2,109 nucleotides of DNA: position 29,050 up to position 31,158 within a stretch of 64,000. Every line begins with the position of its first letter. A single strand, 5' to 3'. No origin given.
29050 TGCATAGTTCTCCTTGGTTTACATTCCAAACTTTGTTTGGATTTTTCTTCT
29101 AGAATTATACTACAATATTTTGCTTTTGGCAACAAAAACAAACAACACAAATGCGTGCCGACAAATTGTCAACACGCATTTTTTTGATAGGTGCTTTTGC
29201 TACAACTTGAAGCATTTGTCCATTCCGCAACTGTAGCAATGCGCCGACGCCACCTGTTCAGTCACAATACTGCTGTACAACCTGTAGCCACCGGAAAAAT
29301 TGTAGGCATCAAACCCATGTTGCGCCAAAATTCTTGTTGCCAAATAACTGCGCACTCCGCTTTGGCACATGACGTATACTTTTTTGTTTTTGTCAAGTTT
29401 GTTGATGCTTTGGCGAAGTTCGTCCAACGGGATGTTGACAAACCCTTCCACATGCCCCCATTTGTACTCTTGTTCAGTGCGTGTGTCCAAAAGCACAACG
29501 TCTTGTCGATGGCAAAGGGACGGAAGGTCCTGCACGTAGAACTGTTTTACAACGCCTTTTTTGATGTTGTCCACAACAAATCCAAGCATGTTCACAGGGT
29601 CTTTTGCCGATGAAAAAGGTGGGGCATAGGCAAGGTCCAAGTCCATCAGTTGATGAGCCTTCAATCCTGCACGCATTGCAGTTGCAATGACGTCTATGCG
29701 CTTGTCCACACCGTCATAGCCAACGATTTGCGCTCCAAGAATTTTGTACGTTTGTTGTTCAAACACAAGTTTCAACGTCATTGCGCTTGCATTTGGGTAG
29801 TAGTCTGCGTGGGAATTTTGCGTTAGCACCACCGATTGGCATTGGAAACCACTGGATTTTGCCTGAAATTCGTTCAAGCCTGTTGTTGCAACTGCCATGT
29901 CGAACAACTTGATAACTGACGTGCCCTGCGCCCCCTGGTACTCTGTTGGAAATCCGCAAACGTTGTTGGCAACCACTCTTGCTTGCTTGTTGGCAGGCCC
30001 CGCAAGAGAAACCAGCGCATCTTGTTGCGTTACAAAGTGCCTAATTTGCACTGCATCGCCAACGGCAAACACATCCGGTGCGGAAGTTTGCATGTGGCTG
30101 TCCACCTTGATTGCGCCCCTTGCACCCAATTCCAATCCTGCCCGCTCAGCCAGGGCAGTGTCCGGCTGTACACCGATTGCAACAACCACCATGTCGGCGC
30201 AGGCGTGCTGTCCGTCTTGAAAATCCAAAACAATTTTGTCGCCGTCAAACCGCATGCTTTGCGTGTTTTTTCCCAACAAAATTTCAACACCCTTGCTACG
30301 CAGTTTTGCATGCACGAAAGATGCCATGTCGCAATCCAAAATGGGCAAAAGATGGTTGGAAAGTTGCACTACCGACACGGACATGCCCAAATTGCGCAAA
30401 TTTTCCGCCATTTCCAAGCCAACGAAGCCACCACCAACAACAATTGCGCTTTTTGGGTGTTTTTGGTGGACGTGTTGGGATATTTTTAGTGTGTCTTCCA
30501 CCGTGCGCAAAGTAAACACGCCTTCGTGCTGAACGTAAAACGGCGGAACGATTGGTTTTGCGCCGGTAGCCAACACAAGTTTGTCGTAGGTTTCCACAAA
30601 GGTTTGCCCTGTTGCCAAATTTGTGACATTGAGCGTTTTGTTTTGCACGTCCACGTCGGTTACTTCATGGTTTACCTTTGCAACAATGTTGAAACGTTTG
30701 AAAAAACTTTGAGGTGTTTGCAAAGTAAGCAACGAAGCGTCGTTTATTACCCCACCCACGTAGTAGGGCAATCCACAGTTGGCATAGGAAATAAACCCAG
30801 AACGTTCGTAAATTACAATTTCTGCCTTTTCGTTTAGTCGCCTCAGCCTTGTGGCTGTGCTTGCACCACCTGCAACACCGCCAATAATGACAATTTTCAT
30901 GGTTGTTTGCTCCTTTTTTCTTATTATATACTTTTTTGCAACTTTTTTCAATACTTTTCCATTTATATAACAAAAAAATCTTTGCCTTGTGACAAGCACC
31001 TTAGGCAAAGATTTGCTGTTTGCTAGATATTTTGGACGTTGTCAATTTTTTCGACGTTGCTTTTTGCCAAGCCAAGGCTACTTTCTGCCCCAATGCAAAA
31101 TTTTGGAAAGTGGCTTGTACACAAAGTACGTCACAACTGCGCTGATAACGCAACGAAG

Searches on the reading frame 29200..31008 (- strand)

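Call 11: search_protein_families(library=pfam, proteins=[window:29200-31008:-], max_evalue=0.001)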
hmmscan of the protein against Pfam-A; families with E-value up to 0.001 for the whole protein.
window:29200-31008:- (602 aa): 10 families
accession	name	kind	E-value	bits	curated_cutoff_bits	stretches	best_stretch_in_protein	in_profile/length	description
PF07992.20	Pyr_redox_2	-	4.6e-61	207.2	26.1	1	37-322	1-281/291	Pyridine nucleotide-disulphide oxidoreductase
PF00070.33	Pyr_redox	-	6.1e-20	72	22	1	188-259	2-77/82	Pyridine nucleotide-disulphide oxidoreductase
PF02852.28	Pyr_redox_dim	-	1.6e-19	70.5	25.3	1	366-468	4-105/110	Pyridine nucleotide-disulphide oxidoreductase, dimerisation domain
PF00581.25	Rhodanese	-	1.7e-17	64.1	22.2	1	494-578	4-99/102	Rhodanese-like domain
PF13738.12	Pyr_redox_3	-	5.1e-13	49.4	30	1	103-317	91-305/305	Pyridine nucleotide-disulphide oxidoreductase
PF13434.12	Lys_Orn_oxgnase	-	4.2e-07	29.8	21.3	1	111-232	113-234/339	L-lysine 6-monooxygenase/L-ornithine 5-monooxygenase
PF13450.12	NAD_binding_8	-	1.8e-05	25.4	21.9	0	190-219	1-30/68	NAD(P)-binding Rossmann-like domain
PF13454.12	NAD_binding_9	-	0.00018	21.9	21.8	0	109-150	116-154/155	FAD-NAD(P)-binding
PF01266.30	DAO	-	0.00066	19.7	27.9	0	188-214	2-28/353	FAD dependent oxidoreductase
PF03486.20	HI0933_like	-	0.00084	19.3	50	0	230-280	113-164/244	HI0933-like protein Rossmann domain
